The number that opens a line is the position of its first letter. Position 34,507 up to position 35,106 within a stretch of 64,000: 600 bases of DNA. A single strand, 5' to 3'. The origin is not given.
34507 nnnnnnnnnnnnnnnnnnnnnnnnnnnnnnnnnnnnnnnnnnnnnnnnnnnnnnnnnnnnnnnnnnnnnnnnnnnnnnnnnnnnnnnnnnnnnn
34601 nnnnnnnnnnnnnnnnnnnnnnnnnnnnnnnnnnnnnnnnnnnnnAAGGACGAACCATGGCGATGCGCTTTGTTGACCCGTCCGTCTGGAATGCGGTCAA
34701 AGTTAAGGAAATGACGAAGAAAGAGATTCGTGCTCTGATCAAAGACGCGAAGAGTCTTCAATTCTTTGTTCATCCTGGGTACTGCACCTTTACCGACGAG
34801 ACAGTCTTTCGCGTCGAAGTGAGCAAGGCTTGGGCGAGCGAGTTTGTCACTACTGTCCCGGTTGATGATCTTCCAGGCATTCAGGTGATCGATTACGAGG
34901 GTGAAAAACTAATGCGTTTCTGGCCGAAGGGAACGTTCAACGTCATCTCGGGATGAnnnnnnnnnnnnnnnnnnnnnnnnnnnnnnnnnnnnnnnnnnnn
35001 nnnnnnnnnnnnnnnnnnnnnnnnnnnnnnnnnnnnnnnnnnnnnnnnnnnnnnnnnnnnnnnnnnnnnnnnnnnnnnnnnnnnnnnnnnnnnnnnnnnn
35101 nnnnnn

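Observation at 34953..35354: Three Endo VII-family paralogues spread through the window (34953..35354, 39316..39783, 50656..51147)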

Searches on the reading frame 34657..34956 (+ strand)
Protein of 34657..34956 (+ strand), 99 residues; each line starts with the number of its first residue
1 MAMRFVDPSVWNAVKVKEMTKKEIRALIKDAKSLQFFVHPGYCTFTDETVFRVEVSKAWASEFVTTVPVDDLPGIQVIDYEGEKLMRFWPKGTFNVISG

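Call 3: search_protein_families(library=pfam, proteins=[window:34657-34956:+], max_evalue=0.01)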
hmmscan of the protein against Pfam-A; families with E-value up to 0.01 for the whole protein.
window:34657-34956:+ (99 aa): 0 families

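Call 7: search_protein_families(library=phrogs, proteins=[window:34657-34956:+], max_evalue=0.001)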
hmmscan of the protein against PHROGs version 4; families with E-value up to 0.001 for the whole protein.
window:34657-34956:+ (99 aa): 0 families
